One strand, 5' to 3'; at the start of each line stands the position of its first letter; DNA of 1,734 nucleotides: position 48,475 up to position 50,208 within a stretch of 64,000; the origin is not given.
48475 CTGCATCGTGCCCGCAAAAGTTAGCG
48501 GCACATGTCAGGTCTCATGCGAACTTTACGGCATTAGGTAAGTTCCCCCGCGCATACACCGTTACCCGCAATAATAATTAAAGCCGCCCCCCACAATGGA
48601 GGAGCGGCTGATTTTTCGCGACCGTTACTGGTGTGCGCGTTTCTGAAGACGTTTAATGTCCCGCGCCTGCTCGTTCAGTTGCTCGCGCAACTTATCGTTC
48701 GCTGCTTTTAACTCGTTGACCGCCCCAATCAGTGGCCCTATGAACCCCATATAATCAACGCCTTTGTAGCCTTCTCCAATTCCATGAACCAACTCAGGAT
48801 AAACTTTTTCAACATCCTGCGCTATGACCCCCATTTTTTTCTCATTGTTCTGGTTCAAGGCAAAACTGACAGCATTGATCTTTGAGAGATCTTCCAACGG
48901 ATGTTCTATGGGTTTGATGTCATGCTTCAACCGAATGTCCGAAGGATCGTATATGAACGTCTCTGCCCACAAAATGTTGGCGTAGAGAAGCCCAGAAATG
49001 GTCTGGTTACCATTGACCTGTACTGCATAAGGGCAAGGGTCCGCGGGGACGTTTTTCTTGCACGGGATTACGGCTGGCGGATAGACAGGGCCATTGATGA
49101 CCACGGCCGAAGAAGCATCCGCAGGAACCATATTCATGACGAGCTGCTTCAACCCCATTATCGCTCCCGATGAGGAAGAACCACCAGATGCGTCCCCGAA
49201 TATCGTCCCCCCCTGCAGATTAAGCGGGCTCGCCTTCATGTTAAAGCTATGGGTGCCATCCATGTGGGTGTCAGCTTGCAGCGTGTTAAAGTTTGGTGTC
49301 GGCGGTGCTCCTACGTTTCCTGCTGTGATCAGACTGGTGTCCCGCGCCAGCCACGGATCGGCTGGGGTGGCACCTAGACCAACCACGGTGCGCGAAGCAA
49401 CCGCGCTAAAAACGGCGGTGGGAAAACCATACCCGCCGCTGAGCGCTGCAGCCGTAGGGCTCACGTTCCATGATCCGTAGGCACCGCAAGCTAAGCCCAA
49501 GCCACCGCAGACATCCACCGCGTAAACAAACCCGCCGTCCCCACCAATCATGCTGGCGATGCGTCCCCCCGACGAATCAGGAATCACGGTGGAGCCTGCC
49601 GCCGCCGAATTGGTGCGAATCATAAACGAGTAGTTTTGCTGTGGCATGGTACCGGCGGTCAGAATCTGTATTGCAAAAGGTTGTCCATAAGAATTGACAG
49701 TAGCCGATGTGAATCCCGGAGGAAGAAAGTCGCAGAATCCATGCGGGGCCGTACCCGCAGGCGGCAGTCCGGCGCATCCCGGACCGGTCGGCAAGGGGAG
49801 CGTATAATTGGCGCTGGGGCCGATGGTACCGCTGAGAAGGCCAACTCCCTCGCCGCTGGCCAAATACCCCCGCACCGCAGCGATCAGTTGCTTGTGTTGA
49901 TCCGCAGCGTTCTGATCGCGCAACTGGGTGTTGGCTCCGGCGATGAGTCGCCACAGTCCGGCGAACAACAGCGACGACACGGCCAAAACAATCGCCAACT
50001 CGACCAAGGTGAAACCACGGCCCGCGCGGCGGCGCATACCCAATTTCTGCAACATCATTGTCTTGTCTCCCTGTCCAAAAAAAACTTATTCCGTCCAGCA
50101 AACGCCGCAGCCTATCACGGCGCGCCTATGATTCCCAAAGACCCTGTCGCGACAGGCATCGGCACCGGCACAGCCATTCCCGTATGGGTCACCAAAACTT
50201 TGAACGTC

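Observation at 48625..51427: Type IV prepilin leader fused to a phage tail-fibre (S74) chaperone domain, in a three-gene orphan cluster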

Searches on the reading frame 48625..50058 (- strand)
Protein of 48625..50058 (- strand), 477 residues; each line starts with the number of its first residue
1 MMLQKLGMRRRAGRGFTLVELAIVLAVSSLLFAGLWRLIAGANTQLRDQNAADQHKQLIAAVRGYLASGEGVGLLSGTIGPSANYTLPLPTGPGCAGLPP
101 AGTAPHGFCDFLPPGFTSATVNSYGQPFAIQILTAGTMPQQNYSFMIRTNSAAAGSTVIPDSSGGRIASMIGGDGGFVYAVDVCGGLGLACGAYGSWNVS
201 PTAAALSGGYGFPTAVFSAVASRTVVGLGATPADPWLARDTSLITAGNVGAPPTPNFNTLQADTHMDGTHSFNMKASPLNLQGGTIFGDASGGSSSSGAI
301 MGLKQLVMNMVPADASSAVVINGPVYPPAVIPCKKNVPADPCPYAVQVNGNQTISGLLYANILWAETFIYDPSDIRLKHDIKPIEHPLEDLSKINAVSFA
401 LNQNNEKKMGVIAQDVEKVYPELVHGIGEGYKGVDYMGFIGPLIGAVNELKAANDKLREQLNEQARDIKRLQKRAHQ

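Call 3: search_protein_families(library=pfam, proteins=[window:48625-50058:-], max_evalue=1)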
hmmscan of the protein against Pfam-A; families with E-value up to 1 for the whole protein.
window:48625-50058:- (477 aa): 3 families
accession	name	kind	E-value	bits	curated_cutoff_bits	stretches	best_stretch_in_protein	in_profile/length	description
PF13884.11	Peptidase_S74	-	2e-14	54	22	1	373-425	1-58/58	Chaperone of endosialidase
PF07963.17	N_methyl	-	7.9e-06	25.7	21.2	1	11-35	2-26/27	Prokaryotic N-terminal methylation motif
PF21037.2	CCDC138_cc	-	0.082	13.4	27.1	1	449-476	12-39/59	Coiled-coil-domain-containing protein 138, coiled-coil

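Call 4: search_protein_families(library=ncbifam, proteins=[window:48625-50058:-], max_evalue=1)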
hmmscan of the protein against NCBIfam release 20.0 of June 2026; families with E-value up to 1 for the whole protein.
window:48625-50058:- (477 aa): 4 families
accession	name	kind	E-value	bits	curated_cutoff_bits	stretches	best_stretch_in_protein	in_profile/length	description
TIGR02532.1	IV_pilin_GFxxxE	domain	0.00014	21.6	16.3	1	14-34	2-22/24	prepilin-type N-terminal cleavage/methylation domain-containing protein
TIGR01708.2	typeII_sec_gspH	equivalog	0.032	14.2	80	1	14-61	2-50/169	type II secretion system minor pseudopilin GspH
NF040982.1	ComGD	equivalog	0.036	14.5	70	1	14-57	2-45/139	competence type IV pilus minor pilin ComGD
NF007848.0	PRK10557.1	equivalog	0.041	13.2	120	1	11-49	8-46/192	prepilin peptidase-dependent protein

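Call 5: search_protein_families(library=phrogs, proteins=[window:48625-50058:-], max_evalue=0.1)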
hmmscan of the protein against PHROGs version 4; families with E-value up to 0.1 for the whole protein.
window:48625-50058:- (477 aa): 35 families (the best 25 are shown)
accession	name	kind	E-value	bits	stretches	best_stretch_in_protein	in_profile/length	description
phrog_8215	-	tail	6.3e-27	95.3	1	352-463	894-998/1000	baseplate wedge initiator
phrog_5668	-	tail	1.6e-21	76.9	1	281-462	1380-1559/1567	tail fiber protein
phrog_1980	-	tail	8.2e-19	69.2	1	317-475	295-444/449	tail fiber protein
phrog_1699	-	tail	5.4e-18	65.9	1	369-464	890-994/1000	long tail fiber protein distal subunit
phrog_14572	-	tail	2.5e-17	64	1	370-473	362-482/484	tail fiber protein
phrog_5481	-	tail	1e-16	61.7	1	371-473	914-1032/1043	tail fiber protein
phrog_18186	-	tail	4.4e-16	59.6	1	372-466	486-579/582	baseplate wedge subunit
phrog_11011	-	tail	1.4e-15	57.3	1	360-467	1168-1283/1291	long tail fiber protein distal subunit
phrog_19966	-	tail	9.1e-14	52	1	373-459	633-722/724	long tail fiber protein distal subunit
phrog_33119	-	tail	2.6e-13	50.4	1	358-462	533-635/643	long tail fiber protein distal subunit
phrog_28992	-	unknown function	1.1e-12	48.8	1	368-463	244-338/343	-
phrog_27370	-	unknown function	4e-12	45.5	1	371-463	1441-1534/1545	-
phrog_25848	-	tail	1.5e-11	44.3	1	373-463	505-593/598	tail fiber protein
phrog_6578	-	tail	3.3e-11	42.8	1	367-429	1074-1139/1210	tail fiber protein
phrog_25788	-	tail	1.3e-10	41.6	1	361-452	501-594/603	tail fiber protein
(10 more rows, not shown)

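Call 6: find_homologous_proteins(query=window:48625-50058:-, max_evalue=0.001)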
Query window:48625-50058:- (477 aa): 155 proteins with E <= 0.001 among 8000 candidates; the best 120 are listed.
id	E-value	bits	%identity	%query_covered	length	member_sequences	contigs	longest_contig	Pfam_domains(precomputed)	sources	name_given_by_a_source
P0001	0.0e+0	1077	100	100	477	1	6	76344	PF07963.18,PF13884.12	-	-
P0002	4.1e-141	489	56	97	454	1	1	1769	PF07963.18,PF13884.12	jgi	jgi:prepilin-type N-terminal cleavage/methylation domain-containing protein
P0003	3.2e-138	480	54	99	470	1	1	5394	PF07963.18,PF13884.12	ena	-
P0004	1.8e-137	477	54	100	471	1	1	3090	PF07963.18,PF13884.12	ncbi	-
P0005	8.8e-131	455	52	100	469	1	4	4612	PF07963.18,PF13884.12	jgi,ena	-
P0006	1.4e-125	438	51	100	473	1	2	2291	PF07963.18,PF13884.12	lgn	-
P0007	3.8e-112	394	49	100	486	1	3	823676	PF07963.18,PF13884.12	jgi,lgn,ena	-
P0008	1.8e-111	391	49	97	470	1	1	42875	PF07963.18,PF13884.12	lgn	-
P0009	3.7e-111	390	48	99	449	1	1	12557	PF07963.18,PF13884.12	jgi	jgi:prepilin-type N-terminal cleavage/methylation domain-containing protein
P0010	3.4e-107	377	47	97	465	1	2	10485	PF07963.18,PF13884.12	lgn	-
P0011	9.7e-106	372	46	99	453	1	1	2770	PF07963.18,PF13884.12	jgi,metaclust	metaclust:\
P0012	3.3e-105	371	46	100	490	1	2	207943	PF07963.18,PF13884.12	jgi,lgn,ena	jgi:prepilin-type N-terminal cleavage/methylation domain-containing protein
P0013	5.9e-105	370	45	99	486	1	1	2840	PF07963.18,PF13884.12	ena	-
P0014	4.8e-103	364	45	99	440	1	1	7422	PF07963.18,PF13884.12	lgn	-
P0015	2.1e-102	361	45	98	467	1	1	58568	PF07963.18,PF13884.12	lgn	-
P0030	4.7e-96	341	44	97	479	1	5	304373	PF07963.18,PF13884.12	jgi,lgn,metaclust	metaclust:\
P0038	2.4e-94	335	44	99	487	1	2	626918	PF13884.12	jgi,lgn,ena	jgi:prepilin-type N-terminal cleavage/methylation domain-containing protein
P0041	3.3e-93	331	43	99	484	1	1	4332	PF07963.18,PF13884.12,PF04917.18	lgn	-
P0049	2.8e-90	321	43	99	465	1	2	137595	PF07963.18,PF13884.12,PF04917.18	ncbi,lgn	-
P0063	5.7e-86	307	42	97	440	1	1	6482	PF07963.18,PF13884.12,PF04917.18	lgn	-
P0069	3.1e-82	295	42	98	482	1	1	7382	PF07963.18,PF13884.12,PF04917.18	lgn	-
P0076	4.2e-80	288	39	96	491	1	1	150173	PF07963.18,PF13884.12,PF04917.18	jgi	jgi:prepilin-type N-terminal cleavage/methylation domain-containing protein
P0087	9.4e-78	280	38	99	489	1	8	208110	PF07963.18,PF13884.12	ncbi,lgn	-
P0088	1.0e-77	280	38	96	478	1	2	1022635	PF07963.18,PF13884.12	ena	-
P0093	6.7e-77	277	39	96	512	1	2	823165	PF13884.12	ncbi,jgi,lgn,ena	jgi:prepilin-type N-terminal cleavage/methylation domain-containing protein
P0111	1.1e-72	264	38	96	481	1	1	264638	PF07963.18,PF13884.12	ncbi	-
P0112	2.5e-72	262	40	96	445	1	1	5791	PF13884.12,PF04917.18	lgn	-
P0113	3.6e-72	262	39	99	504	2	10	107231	PF07963.18,PF13884.12,PF04917.18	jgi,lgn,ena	-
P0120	2.5e-70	256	37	98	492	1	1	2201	PF07963.18,PF13884.12,PF04917.18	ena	-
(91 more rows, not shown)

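Call 8: find_encoding_contigs(protein=P0001, flank=10000, max_places=3)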
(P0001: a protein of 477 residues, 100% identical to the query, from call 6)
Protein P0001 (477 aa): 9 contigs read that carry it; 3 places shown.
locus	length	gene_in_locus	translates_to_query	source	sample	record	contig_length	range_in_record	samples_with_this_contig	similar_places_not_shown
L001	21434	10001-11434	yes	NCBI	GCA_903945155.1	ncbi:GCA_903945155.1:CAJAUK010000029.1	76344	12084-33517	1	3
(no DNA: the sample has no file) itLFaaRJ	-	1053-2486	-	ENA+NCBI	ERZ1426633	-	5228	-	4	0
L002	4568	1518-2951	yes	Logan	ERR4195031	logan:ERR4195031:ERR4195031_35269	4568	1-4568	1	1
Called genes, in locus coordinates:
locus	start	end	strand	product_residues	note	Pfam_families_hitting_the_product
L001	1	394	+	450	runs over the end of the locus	PF01171:ATP_bind_3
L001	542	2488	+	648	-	PF06480:FtsH_ext (weak), PF06068:TIP49 (faint), PF00004:AAA, PF07728:AAA_5 (weak), PF17862:AAA_lid_3, PF01434:Peptidase_M41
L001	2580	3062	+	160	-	-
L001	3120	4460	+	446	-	PF02878:PGM_PMM_I, PF02879:PGM_PMM_II, PF02880:PGM_PMM_III, PF00408:PGM_PMM_IV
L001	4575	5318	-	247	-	-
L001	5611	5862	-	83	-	PF02167:Cytochrom_C1 (weak)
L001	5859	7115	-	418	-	PF00033:Cytochrome_B, PF13631:Cytochrom_B_N_2, PF00032:Cytochrom_B_C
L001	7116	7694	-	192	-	PF10399:UCR_Fe-S_N, PF00355:Rieske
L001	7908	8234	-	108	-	PF09297:Zn_ribbon_NUD (faint), PF09538:FYDLN_acid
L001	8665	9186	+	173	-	-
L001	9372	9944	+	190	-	-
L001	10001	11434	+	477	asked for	PF07963:N_methyl (weak), PF13884:Peptidase_S74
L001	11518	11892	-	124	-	-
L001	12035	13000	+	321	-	PF00849:PseudoU_synth_2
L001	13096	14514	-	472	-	PF02934:GatB_N, PF02637:GatB_Yqey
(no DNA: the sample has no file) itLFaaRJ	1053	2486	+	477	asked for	PF07963:N_methyl (weak), PF13884:Peptidase_S74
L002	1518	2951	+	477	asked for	PF07963:N_methyl (weak), PF13884:Peptidase_S74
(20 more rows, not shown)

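Call 9: find_encoding_contigs(protein=P0007, flank=10000, max_places=2)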
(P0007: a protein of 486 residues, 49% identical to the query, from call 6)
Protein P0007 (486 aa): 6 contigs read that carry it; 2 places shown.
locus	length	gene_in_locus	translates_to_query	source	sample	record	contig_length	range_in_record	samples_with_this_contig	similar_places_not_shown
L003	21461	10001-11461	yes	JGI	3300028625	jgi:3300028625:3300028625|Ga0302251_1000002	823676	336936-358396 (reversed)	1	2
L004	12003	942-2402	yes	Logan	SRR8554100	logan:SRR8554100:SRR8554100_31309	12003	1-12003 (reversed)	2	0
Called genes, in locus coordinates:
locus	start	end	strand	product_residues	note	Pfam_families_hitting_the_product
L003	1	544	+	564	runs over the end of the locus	PF07655:Secretin_N_2, PF00263:Secretin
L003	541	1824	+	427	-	PF06864:PAP_PilO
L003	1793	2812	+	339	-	-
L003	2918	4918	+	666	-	PF00437:T2SSE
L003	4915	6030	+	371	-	PF00482:T2SSF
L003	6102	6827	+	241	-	-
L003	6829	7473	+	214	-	PF05307:Bundlin (weak), PF08805:PilS (weak)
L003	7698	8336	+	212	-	-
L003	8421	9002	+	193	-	-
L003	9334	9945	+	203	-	-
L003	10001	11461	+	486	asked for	PF07963:N_methyl (weak), PF13884:Peptidase_S74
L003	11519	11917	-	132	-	-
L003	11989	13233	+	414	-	PF01479:S4 (faint), PF00849:PseudoU_synth_2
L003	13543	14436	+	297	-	PF00140:Sigma70_r1_2, PF04542:Sigma70_r2, PF04545:Sigma70_r4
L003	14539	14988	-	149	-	PF06282:DUF1036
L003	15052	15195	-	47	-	-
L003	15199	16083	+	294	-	PF00004:AAA (weak), PF17871:AAA_lid_9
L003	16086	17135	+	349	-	PF01408:GFO_IDH_MocA, PF22725:GFO_IDH_MocA_C3 (weak)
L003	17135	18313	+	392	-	PF13439:Glyco_transf_4, PF13579:Glyco_trans_4_4, PF00534:Glycos_transf_1, PF13692:Glyco_trans_1_4, PF20706:GT4-conflict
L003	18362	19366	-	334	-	-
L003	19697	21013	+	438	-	PF04140:ICMT (weak)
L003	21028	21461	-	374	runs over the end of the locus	-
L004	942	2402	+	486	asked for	PF07963:N_methyl (weak), PF13884:Peptidase_S74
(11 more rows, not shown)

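Call 10: find_encoding_contigs(protein=P0088, flank=10000, max_places=2)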
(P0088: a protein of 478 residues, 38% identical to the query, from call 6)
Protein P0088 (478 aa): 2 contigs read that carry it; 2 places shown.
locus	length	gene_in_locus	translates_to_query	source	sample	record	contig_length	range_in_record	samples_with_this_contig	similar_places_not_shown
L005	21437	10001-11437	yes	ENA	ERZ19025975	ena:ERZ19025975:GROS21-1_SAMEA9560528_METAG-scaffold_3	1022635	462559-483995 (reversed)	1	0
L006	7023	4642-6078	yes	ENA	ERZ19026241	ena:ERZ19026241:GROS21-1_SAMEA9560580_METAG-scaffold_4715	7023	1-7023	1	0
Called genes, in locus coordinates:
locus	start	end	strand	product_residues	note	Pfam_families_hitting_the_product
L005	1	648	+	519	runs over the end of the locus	PF03743:TrbI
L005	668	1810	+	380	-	PF08614:ATG16 (weak)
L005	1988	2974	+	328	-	-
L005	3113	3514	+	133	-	-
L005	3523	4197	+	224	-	-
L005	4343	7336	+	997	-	-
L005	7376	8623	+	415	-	PF23127:DotM_C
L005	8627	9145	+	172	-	-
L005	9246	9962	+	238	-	-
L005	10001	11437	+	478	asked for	PF07963:N_methyl (weak), PF13884:Peptidase_S74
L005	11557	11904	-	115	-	-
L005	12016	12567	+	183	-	PF01035:DNA_binding_1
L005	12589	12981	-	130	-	PF09361:Phasin_2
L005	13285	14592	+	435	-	PF00768:Peptidase_S11, PF13354:Beta-lactamase2, PF05036:SPOR (faint)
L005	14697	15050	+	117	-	-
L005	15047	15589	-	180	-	PF00156:Pribosyltran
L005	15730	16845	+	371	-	PF10098:DUF2336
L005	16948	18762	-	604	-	PF00009:GTP_EFTU, PF22042:EF-G_D2, PF03144:GTP_EFTU_D2, PF00679:EFG_C, PF21018:BipA_C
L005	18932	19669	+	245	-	PF13365:Trypsin_2 (weak)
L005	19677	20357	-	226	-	PF01810:LysE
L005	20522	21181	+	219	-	PF05494:MlaC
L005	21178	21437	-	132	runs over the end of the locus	PF01648:ACPS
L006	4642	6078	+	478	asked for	PF07963:N_methyl (weak), PF13884:Peptidase_S74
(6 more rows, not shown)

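Call 19: find_related_loci(query=A1, collection=genome_contigs, flank=10000)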
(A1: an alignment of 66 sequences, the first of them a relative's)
Query A1 (477 aa) in genome_contigs; peptide patterns used: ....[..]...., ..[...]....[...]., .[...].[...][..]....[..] (x = any residue, [..] = any of these).
600 stretches matched a pattern (row limit reached: there are more); 29 encode a relative of the query (tblastn E <= 1e-3); 29 distinct loci.
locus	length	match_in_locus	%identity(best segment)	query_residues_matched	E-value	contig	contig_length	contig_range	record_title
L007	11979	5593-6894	42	2-474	5e-97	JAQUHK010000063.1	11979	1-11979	MAG: Alphaproteobacteria bacterium isolate STCSWMC_35 NODE_15436_length_11979_cov_3.887698_ST_CSWMC, whole genome shotgu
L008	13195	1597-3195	37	1-477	3e-90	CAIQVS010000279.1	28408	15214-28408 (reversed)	MAG: uncultured proteobacterium isolate I3b_bin-431 genome assembly, contig: bin-431:279/454, whole genome shotgun seque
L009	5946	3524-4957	40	9-477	5e-88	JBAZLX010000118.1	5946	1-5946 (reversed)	MAG: Bdellovibrionales bacterium isolate SO_2017_LW4_25 scaffold_26014_c1_LW137-91_2017, whole genome shotgun sequence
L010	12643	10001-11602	38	4-474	4e-88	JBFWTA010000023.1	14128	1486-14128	MAG: Bdellovibrionales bacterium isolate CA_2019_TPBF_36 NODE_18754_length_14128_cov_2.782444_TPBF, whole genome shotgun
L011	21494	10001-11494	39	10-474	1e-83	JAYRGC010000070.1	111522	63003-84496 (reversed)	MAG: Alphaproteobacteria bacterium isolate SH_SHASGE3bin.4 k141_1793201, whole genome shotgun sequence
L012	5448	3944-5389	39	9-477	1e-82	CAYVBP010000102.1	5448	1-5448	MAG TPA_asm: uncultured Rhodospirillaceae bacterium isolate SRP192927_co3_841 genome assembly, contig: NODE_44377_length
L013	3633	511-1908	37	9-475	8e-83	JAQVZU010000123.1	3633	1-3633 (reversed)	MAG: Alphaproteobacteria bacterium isolate STF2_180 NODE_105480_length_3633_cov_3.045066_Sandtown_F2, whole genome shotg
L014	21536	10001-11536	37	14-474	8e-78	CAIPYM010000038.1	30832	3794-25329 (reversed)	MAG: uncultured proteobacterium isolate I2_bin-123 genome assembly, contig: bin-123:38/76, whole genome shotgun sequence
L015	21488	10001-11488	35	2-473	3e-72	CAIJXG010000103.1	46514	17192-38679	MAG: uncultured proteobacterium isolate Kiruna_bin-02063 genome assembly, contig: bin-02063:103/141, whole genome shotgu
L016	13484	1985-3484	36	8-474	4e-72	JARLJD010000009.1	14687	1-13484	MAG: Alphaproteobacteria bacterium isolate MAG_CA70 MetaCoAG_Bin_70_Anoxic_k141_47517, whole genome shotgun sequence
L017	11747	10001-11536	34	1-473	5e-70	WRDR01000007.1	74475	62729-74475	MAG: Alphaproteobacteria bacterium isolate Lab288P3bin233 Ga0123353_10000208, whole genome shotgun sequence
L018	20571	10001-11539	34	2-472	5e-67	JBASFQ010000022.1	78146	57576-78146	MAG: Alphaproteobacteria bacterium isolate MFD03500_ilm_asm_bin1 k127_88527, whole genome shotgun sequence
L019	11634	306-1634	37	6-463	9e-62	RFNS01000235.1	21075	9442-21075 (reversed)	MAG: Alphaproteobacteria bacterium isolate LLD_269 Lanier.contig406244.21075bp, whole genome shotgun sequence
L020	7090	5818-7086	39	4-388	1e-61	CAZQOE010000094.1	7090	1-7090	MAG TPA_asm: uncultured Rhodospirillaceae bacterium isolate SRP192927_co1_332 genome assembly, contig: NODE_28530_length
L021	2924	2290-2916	42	9-222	1e-41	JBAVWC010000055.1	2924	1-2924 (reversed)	MAG: Alphaproteobacteria bacterium isolate MFD02472_ilm_asm_bin11 k127_137854, whole genome shotgun sequence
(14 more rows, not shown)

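Call 22: search_solved_structures(query=A1, max_evalue=1, show_alignments=2)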
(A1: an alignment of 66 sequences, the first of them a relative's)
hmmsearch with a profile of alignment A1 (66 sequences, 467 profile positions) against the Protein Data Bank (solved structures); distinct sequences matched with E-value up to 1: 15.
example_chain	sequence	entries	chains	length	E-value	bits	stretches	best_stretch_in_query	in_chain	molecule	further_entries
6f45_A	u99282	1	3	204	5.1e-15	58.5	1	358-456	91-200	Long tail fiber distal subunit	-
8jov_1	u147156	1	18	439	2e-13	53.3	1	359-448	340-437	Putative tail fiber protein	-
7dc3_A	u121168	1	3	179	6.1e-07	31.9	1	359-460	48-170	Isoform 2 of Myelin regulatory factor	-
3gud_A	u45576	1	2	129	4.6e-05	25.7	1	360-407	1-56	Neck appendage protein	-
7tgg_A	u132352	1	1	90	0.0002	23.6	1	8-66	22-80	Geopilin domain 1 protein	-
9egp_A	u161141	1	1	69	0.00094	21.4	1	9-33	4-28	Geopilin domain 1 protein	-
8pfb_G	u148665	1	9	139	0.0033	19.6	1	16-126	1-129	Type IV pilin PilE1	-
9laa_A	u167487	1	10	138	0.0045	19.1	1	8-33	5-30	Type IV pilin protein PilA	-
2m7g_A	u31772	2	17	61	0.061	15.4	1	16-67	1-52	Geopilin domain 1 protein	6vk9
1deb_A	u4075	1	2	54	0.21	13.6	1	430-465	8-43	ADENOMATOUS POLYPOSIS COLI PROTEIN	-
2w6b_A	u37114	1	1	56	0.36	12.9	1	433-463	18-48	RHO GUANINE NUCLEOTIDE EXCHANGE FACTOR 7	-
3l4f_A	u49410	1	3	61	0.45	12.5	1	433-463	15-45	Rho guanine nucleotide exchange factor 7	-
9lab_B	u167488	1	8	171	0.59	12.2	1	11-32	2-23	MSHA major pilin subunit MshA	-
8qqj_J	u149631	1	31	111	0.63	12.1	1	16-33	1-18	Type IV narrow pilus major component PilA5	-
6xxe_A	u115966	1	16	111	0.87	11.6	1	16-33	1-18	Uncharacterized protein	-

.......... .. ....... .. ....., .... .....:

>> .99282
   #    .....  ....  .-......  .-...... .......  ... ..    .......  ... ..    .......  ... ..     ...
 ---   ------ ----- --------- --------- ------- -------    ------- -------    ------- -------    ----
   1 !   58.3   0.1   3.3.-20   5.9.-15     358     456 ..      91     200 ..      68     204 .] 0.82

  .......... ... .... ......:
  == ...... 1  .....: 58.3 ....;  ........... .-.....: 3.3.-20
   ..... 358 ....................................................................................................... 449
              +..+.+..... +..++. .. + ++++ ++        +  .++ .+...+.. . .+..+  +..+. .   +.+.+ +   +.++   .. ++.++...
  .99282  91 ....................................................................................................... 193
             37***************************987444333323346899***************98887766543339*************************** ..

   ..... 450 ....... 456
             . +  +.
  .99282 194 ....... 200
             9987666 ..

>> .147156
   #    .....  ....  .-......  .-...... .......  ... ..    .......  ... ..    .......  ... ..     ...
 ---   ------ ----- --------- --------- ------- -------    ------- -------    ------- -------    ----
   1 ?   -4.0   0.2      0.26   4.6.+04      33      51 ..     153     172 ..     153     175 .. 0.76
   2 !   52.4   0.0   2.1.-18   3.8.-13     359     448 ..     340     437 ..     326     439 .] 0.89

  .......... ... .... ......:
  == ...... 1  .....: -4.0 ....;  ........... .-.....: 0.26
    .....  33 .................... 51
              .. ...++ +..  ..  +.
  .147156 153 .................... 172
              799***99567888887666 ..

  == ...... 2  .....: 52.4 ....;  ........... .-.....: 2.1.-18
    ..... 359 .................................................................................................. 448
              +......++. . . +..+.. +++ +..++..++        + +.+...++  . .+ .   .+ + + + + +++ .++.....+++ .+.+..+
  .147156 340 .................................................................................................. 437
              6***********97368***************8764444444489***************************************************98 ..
